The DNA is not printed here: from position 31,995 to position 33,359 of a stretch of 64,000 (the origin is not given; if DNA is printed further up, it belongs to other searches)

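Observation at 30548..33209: SPPY amino-methyltransferase with an extra C-terminal domain plus an unclassifiable 354-aa neighbour: candidate restriction-modification or other defence module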

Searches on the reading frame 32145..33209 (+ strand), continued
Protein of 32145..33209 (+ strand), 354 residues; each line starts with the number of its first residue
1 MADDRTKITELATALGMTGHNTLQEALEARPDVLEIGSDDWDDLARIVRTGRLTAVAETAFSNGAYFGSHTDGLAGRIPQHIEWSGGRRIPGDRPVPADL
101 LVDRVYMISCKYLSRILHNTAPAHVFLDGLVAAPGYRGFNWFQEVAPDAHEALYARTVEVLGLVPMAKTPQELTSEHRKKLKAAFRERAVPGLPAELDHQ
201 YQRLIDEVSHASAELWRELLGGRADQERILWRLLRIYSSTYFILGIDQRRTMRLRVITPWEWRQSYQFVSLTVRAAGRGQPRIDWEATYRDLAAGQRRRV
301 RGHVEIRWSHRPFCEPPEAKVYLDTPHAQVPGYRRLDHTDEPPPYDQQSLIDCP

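Call 38: search_dna_similar(query=window:32145-33206:+, collection=plasmids, mode=protein, max_evalue=0.001)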
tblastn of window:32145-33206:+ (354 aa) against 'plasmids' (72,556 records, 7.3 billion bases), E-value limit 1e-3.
No match.

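Call 39: find_related_loci(query=A1, collection=genome_contigs, flank=5000)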
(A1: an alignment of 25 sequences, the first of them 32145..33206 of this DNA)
Query A1 (354 aa) in genome_contigs; peptide patterns used: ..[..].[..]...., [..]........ (x = any residue, [..] = any of these).
600 stretches matched a pattern (row limit reached: there are more); 517 encode a relative of the query (tblastn E <= 1e-3); the best 80 are kept; 80 distinct loci.
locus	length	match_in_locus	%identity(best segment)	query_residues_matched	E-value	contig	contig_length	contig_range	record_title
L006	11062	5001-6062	98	1-354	0e+0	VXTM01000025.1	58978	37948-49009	MAG: Acidimicrobiaceae bacterium isolate SB0665_bin_5 NODE_338_length_58978_cov_51.578026, whole genome shotgun sequence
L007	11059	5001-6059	67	1-353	1e-157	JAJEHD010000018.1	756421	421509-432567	MAG: Acidimicrobiia bacterium isolate p16x60bins.22 k141_728326, whole genome shotgun sequence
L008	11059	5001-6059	67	1-353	4e-155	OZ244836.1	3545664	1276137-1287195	MAG: Candidatus Aldehydirespirator sp. isolate e6163144-70ab-4bd6-a8bf-7abc59f56523 genome assembly, chromosome: 1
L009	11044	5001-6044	59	3-350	2e-129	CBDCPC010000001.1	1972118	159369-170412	MAG: Acidimicrobiales bacterium isolate 643f2b38-666c-4a97-807c-f766906f6415 genome assembly, contig: contig_1, whole ge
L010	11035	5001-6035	59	3-347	1e-128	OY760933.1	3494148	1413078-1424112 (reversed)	MAG: Acidimicrobiales bacterium isolate b23e3463-bb66-4d81-aeee-4505f53c6dd8 genome assembly, chromosome: 1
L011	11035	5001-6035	57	3-347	1e-126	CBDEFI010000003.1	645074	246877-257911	MAG: Acidimicrobiales bacterium isolate 2e4b594b-7fba-4ce7-b97d-329b2cb5198a genome assembly, contig: contig_3, whole ge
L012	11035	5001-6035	58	3-347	2e-125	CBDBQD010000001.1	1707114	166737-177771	MAG: Acidimicrobiales bacterium isolate db1414f4-4500-4078-99cf-ff89edbfc6eb genome assembly, contig: contig_1, whole ge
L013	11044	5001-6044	58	3-350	3e-124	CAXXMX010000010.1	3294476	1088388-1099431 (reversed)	MAG: Acidimicrobiales bacterium isolate 44abe02d-1df9-4c9d-ba21-8d9b13a2b451 genome assembly, contig: contig_10, whole g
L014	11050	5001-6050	57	1-350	3e-119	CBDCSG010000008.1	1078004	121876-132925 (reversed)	MAG: Acidimicrobiales bacterium isolate 4bfa7ccb-6d32-468a-bdc8-90cf7c7e981b genome assembly, contig: contig_8, whole ge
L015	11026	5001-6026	55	1-336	2e-118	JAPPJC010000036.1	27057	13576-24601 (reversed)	MAG: Acidimicrobiaceae bacterium isolate RHO2_bin_38 NODE_2489_length_27057_cov_7.919080, whole genome shotgun sequence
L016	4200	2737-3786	58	1-350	9e-116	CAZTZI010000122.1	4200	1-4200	MAG TPA_asm: uncultured Acidimicrobiales bacterium isolate SRP338948_co1_155 genome assembly, contig: k141_62603, whole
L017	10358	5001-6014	47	3-343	3e-95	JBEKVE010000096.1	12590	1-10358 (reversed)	MAG: Acidimicrobiales bacterium isolate SPRUCE 598 SPRUCE_598_96, whole genome shotgun sequence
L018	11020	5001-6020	47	1-343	3e-94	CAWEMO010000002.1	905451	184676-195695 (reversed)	MAG: uncultured Acidimicrobiales bacterium isolate MFD03044.bin.1.163 genome assembly, contig: contig_17653, whole genom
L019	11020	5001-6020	46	1-343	3e-94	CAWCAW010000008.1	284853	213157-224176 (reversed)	MAG: uncultured Acidimicrobiaceae bacterium isolate MFD04540.bin.2.81 genome assembly, contig: contig_34594, whole genom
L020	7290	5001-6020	45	1-343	9e-93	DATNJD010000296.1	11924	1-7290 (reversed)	MAG TPA_asm: Acidimicrobiales bacterium isolate SMAG_U11390 k141_727579, whole genome shotgun sequence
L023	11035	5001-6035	47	1-342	7e-91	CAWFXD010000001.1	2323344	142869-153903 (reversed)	MAG: uncultured Acidimicrobiaceae bacterium isolate MFD09286.bin.1.20 genome assembly, contig: contig_18741, whole genom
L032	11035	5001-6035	46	1-342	5e-87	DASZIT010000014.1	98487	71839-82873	MAG TPA_asm: Acidimicrobiales bacterium isolate SMAG_U6609 k141_1999952, whole genome shotgun sequence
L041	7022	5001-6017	43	1-342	2e-86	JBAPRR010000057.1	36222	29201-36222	MAG: Acidimicrobiales bacterium isolate MFD01230_ilm_asm_bin12 k127_280166, whole genome shotgun sequence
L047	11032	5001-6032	44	5-348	4e-85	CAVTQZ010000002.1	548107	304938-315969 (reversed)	MAG: uncultured Acidimicrobiaceae bacterium isolate MFD09603.bin.1.273 genome assembly, contig: contig_18751, whole geno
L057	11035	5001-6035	44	1-342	2e-84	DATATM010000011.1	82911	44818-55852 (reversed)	MAG TPA_asm: Acidimicrobiales bacterium isolate SMAG_U5546 k141_28122, whole genome shotgun sequence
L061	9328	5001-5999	45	1-336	4e-84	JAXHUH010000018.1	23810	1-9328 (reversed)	MAG: Actinomycetota bacterium isolate MAG46_tar_biofilm MAG46_18, whole genome shotgun sequence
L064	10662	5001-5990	47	5-338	2e-83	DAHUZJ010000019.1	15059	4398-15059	MAG TPA_asm: Acidimicrobiaceae bacterium isolate clean1683 k141_690128, whole genome shotgun sequence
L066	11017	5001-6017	46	1-342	1e-83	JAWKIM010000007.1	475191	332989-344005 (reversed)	MAG: Acidimicrobiales bacterium isolate BC3.65 BC3.65.fa-7, whole genome shotgun sequence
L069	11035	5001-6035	43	1-342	3e-83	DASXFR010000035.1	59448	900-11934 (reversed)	MAG TPA_asm: Acidimicrobiales bacterium isolate SMAG_U5143 k141_3106524, whole genome shotgun sequence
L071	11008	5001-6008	46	3-337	4e-83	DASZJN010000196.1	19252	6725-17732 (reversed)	MAG TPA_asm: Acidimicrobiales bacterium isolate SMAG_U6630 k141_2599560, whole genome shotgun sequence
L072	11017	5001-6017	45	1-344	3e-83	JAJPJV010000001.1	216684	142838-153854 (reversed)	MAG: Actinomycetota bacterium isolate Centralia_MAG_56 k107_29403513, whole genome shotgun sequence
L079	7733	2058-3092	44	1-342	4e-82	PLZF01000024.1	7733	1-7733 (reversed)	MAG: Acidimicrobiaceae bacterium isolate palsa_742 73.20120700_P3D.181_contig_289546, whole genome shotgun sequence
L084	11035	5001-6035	46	1-344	8e-82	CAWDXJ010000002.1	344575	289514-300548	MAG: uncultured Acidimicrobiales bacterium isolate MFD05705.bin.2.44 genome assembly, contig: contig_14870, whole genome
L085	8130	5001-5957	44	5-333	2e-81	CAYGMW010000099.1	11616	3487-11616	MAG TPA_asm: uncultured Acidimicrobiales bacterium isolate ERP117304_co1_168 genome assembly, contig: NODE_5208_length_1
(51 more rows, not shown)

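Call 43: search_protein_families(library=pfam, proteins=[L015:6141-7310:+, L047:2870-4981:+, L047:6116-7303:+, L071:3211-4794:+, L071:6087-8021:+, L079:669-2006:+, L085:5982-7172:+, L032:3693-4961:+, L061:3569-4609:+, L085:2527-4308:+], max_evalue=0.001)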
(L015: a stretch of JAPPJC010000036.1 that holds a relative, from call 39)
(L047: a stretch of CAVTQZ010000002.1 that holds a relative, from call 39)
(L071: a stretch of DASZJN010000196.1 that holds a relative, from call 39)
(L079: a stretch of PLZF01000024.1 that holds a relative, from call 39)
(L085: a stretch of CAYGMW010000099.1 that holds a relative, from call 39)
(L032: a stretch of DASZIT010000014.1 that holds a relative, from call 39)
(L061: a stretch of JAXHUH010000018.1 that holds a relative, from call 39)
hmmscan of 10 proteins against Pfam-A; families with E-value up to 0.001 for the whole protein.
L015:6141-7310:+ (389 aa): 4 families
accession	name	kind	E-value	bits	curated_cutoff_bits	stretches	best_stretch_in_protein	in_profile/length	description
PF01761.26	DHQ_synthase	-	1.3e-49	167.1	24.2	1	110-222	2-114/115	3-dehydroquinate synthase N-terminal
PF24621.2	DHQS_C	-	2.9e-33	115.3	27.6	1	240-356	31-144/144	3-dehydroquinate synthase C-terminal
PF13685.12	Fe-ADH_2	-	4.2e-08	33.8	28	1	85-214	20-146/149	Iron-containing alcohol dehydrogenase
PF00465.25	Fe-ADH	-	1.3e-07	31.8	31.3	1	66-173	4-130/168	Iron-containing alcohol dehydrogenase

L047:2870-4981:+ (703 aa): 2 families
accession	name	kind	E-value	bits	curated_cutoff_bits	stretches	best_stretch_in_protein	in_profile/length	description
PF00370.27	FGGY_N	-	4.7e-32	111.9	28.8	1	186-441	2-245/245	FGGY family of carbohydrate kinases, N-terminal domain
PF02782.22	FGGY_C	-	1.4e-24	87.4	27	1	479-647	31-197/198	FGGY family of carbohydrate kinases, C-terminal domain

L047:6116-7303:+ (395 aa): 1 family
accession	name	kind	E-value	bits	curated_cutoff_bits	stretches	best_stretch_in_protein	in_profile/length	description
PF00067.27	p450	-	3.6e-30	105.6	22.8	1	112-357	153-431/462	Cytochrome P450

L071:3211-4794:+ (527 aa): 0 families

L071:6087-8021:+ (644 aa): 1 family
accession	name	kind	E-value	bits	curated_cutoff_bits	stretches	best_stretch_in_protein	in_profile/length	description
PF00282.25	Pyridoxal_deC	-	2.2e-53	181.8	27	1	246-587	19-373/375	Pyridoxal-dependent decarboxylase conserved domain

L079:669-2006:+ (445 aa): 1 family
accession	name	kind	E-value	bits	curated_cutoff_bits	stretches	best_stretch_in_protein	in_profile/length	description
PF02012.26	BNR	-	0.0001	22.2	27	0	163-172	2-11/12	BNR/Asp-box repeat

L085:5982-7172:+ (396 aa): 2 families
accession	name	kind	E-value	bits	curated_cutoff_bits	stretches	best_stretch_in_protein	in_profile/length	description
PF01458.23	SUFBD_core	-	7.6e-69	232.1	27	1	141-367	9-232/232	SUF system FeS cluster assembly, SufBD core domain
PF19295.5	SufBD_N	-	5.4e-07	29.9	23.5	1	65-130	106-171/172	SufBD protein N-terminal region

L032:3693-4961:+ (422 aa): 0 families

L061:3569-4609:+ (346 aa): 0 families

L085:2527-4308:+ (593 aa): 6 families
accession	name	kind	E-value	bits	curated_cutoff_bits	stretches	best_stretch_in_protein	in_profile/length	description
PF00664.28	ABC_membrane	-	3.3e-50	171.7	28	1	39-307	2-273/274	ABC transporter transmembrane region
PF00005.33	ABC_tran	-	5.2e-33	115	25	1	369-518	1-137/137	ABC transporter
PF13401.12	AAA_22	-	4e-05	24.4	27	1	382-520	8-96/130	AAA domain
PF13191.12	AAA_16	-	0.00015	22.7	32.6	1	380-534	25-158/167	AAA ATPase domain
PF02463.25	SMC_N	-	0.00055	19.9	40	0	489-557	136-208/220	RecF/RecN/SMC N terminal domain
PF00004.35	AAA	-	0.00062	20.7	21.2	0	383-520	2-70/131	ATPase family associated with various cellular activities (AAA)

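Call 50: find_encoding_contigs(protein=P0085, flank=10000, max_places=2)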
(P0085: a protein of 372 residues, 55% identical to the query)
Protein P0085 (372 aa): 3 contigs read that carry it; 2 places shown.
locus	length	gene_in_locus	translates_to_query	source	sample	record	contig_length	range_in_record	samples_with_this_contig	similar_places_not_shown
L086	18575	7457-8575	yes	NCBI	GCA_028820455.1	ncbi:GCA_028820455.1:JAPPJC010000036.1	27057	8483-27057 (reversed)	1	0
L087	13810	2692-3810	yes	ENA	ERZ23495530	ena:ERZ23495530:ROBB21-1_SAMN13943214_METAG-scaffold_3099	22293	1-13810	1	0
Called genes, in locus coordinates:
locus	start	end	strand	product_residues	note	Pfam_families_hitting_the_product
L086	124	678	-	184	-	PF13011:LZ_Tnp_IS481, PF13542:HTH_Tnp_ISL3 (faint), PF13384:HTH_23, PF13518:HTH_28, PF13551:HTH_29, PF13565:HTH_32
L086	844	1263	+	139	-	-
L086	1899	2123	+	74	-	-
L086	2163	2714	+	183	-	-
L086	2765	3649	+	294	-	PF11236:DUF3037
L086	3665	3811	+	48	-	-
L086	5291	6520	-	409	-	PF13173:AAA_14, PF13635:DUF4143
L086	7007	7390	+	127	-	-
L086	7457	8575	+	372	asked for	-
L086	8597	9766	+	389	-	PF00465:Fe-ADH, PF13685:Fe-ADH_2, PF01761:DHQ_synthase, PF24621:DHQS_C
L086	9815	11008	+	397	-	PF01321:Creatinase_N, PF00557:Peptidase_M24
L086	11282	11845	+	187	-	PF08207:EFP_N, PF01132:EFP, PF09285:Elong-fact-P_C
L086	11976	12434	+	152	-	PF01029:NusB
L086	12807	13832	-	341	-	-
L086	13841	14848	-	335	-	-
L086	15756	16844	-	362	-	PF02624:YcaO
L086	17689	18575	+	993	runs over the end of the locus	PF00005:ABC_tran (faint), PF01583:APS_kinase (faint), PF02463:SMC_N (faint), PF03193:RsgA_GTPase (faint), PF13191:AAA_16 (faint), PF13555:AAA_29 (faint), PF17760:UvrA_inter, PF17755:UvrA_DNA-bind, +1 more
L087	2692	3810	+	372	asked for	-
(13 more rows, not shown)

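Call 61: search_protein_families(library=padloc, proteins=[L007:3126-4685:-, L002:7655-8008:+], max_evalue=0.01)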
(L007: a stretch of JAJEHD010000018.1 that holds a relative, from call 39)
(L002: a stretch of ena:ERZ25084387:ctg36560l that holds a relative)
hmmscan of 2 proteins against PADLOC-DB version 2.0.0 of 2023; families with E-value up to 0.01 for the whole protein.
L007:3126-4685:- (519 aa): 72 families (the best 25 are shown)
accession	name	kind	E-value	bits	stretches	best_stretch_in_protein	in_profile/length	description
PDLC03350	MTase_II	-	6.1e-80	266.9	1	17-322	6-302/312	Type II methyltransferase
PDLC03353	MTase_II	-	1.5e-54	183.2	1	63-321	12-256/260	Type II methyltransferase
PDLC03260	MTase_II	-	2.9e-30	103.3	2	237-346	230-339/349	Type II methyltransferase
PDLC03371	MTase_II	-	7.8e-30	102.3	1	76-321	24-258/260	Type II methyltransferase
PDLC03259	MTase_II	-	9.2e-30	101.8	1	66-318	9-258/423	Type II methyltransferase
PDLC03283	MTase_II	-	5e-29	99.6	1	63-321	7-277/352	Type II methyltransferase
PDLC03387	MTase_II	-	3.8e-28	96.5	2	235-318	196-278/289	Type II methyltransferase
PDLC03299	MTase_II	-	3.7e-27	93.6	1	76-316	28-258/296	Type II methyltransferase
PDLC03320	MTase_II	-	1.5e-23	81.4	2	238-327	194-286/289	Type II methyltransferase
PDLC03295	MTase_II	-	5.6e-23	79.8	2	251-321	201-272/292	Type II methyltransferase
PDLC03246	MTase_II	-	1.6e-21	74.9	1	76-308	126-359/376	Type II methyltransferase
PDLC03265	MTase_II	-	4.4e-21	73.7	2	238-316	251-329/333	Type II methyltransferase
PDLC03339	MTase_II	-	3.1e-19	67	1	239-317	192-273/399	Type II methyltransferase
PDLC03363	MTase_II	-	1.9e-18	64.8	1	250-323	54-126/294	Type II methyltransferase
PDLC03230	MTase_II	-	4.6e-16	57.1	1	61-319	36-286/360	Type II methyltransferase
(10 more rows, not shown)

L002:7655-8008:+ (117 aa): 0 families

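Call 63: search_protein_families(library=pfam, proteins=[L023:2806-4332:-, L041:2362-3888:-, L057:2348-3676:+, L069:3693-4961:+, L066:3244-4914:-, L064:2869-4968:-, L084:2286-3494:-, L023:1452-2633:-, L061:4638-4988:+, L072:6113-7102:+], max_evalue=0.01)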
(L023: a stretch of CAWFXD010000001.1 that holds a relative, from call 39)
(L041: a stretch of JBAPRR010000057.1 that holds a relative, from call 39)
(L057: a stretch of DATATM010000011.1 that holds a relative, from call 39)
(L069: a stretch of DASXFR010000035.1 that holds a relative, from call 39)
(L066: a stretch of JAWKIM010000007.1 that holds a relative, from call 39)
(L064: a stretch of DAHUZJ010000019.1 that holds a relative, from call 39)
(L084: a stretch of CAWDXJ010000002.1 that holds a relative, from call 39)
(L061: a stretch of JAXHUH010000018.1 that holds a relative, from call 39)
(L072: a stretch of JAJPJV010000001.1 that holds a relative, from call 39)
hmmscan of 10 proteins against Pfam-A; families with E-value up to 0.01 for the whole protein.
L023:2806-4332:- (508 aa): 0 families

L041:2362-3888:- (508 aa): 1 family
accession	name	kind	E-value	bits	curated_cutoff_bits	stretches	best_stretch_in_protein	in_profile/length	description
PF13458.12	Peripla_BP_6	-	1.8e-17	64.5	31.7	1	104-313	18-211/343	Periplasmic binding protein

L057:2348-3676:+ (442 aa): 1 family
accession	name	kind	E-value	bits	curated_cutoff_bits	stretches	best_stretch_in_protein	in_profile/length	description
PF06271.18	RDD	-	3.2e-23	83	24.1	1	297-434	2-136/137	RDD family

L069:3693-4961:+ (422 aa): 0 families

L066:3244-4914:- (556 aa): 0 families

L064:2869-4968:- (699 aa): 1 family
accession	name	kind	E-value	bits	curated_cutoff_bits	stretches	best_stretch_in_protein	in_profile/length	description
PF07690.21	MFS_1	-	6.3e-35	121.2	33.4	2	114-353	2-250/347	Major Facilitator Superfamily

L084:2286-3494:- (402 aa): 0 families

L023:1452-2633:- (393 aa): 4 families
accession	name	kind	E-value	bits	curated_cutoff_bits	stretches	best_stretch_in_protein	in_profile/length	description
PF13365.12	Trypsin_2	-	3.2e-22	80.3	27.6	1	215-351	1-144/144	Trypsin-like peptidase domain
PF02674.22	Colicin_V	-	2e-16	60.7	29.3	1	7-148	1-143/144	Colicin V production protein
PF00089.32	Trypsin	-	3.3e-08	34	20.6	1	216-377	28-215/220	Trypsin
PF10459.15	Peptidase_S46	-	0.0026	16.9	22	0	335-364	633-664/698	Peptidase S46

L061:4638-4988:+ (116 aa): 0 families

L072:6113-7102:+ (329 aa): 5 families
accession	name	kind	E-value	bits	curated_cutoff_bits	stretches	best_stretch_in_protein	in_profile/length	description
PF01555.25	N6_N4_Mtase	-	1.7e-34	120.1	26.7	1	78-311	1-220/221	DNA methylase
PF08241.18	Methyltransf_11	-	7.9e-05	23.7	21.2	1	106-131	69-94/95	Methyltransferase domain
PF08242.18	Methyltransf_12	-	0.0025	18.9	30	0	105-130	73-98/98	Methyltransferase domain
PF02086.21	MethyltransfD12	-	0.005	17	22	1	272-316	20-64/253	D12 class N6 adenine-specific DNA methyltransferase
PF13649.12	Methyltransf_25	-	0.0052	17.9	27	0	107-128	74-97/97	Methyltransferase domain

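Call 64: fold_search(model_id=the predicted structure, library=viral)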
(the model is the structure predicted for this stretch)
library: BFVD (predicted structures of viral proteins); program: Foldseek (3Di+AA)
matches with E <= 10: 820; with E <= 0.001: 3
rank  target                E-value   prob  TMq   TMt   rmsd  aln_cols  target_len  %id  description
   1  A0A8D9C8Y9            6.7e-07  1.00  0.42  0.33  10.2       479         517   10  Uncharacterized protein [uncultured marine phage]
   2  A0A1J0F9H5            2.6e-05  1.00  0.39  0.27  11.7       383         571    8  (no name in the UniProt tables at hand)
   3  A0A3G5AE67            4.4e-04  1.00  0.35  0.41   9.4       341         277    9  Uncharacterized protein [Satyrvirus sp.]
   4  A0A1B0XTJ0            9.8e-03  0.25  0.12  0.06  18.3       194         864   15  (no name in the UniProt tables at hand)
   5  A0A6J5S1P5            3.0e-02  0.08  0.13  0.12  28.0       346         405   12  Exodeoxyribonuclease 8, PDDEXK-like domain containing protein [uncultured Caudovirales phage]
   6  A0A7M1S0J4            5.3e-02  0.18  0.11  0.08  13.9       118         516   10  Tail fiber protein [uncultured phage cr11_1]
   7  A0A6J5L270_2          7.4e-02  0.08  0.11  0.06  21.2       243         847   11  DNA polymerase III subunit alpha [uncultured Caudovirales phage]
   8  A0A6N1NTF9            9.3e-02  0.30  0.17  0.21  13.8       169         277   11  Uncharacterized protein [Tupanvirus soda lake]
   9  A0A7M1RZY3            1.2e-01  0.10  0.09  0.06  13.9       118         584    8  Uncharacterized protein [uncultured phage cr114_1]
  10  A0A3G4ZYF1            1.2e-01  0.06  0.08  0.14  20.7       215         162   10  J domain-containing protein [Edafosvirus sp.]
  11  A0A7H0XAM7            1.5e-01  0.21  0.14  0.29  17.6       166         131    8  (no name in the UniProt tables at hand)
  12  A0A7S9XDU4            1.6e-01  0.18  0.15  0.29  15.8       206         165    8  (no name in the UniProt tables at hand)
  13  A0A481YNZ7            1.6e-01  0.04  0.08  0.07  21.9       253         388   11  Ribonuclease III [Pithovirus LCDPAC01]
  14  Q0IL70                1.8e-01  0.80  0.13  0.48   6.8        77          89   14  ORF49 [Leucania separata nucleopolyhedrovirus]
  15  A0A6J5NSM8            1.8e-01  0.15  0.16  0.22  16.1       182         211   15  Type II CBASS E2 protein domain-containing protein [uncultured Caudovirales phage]
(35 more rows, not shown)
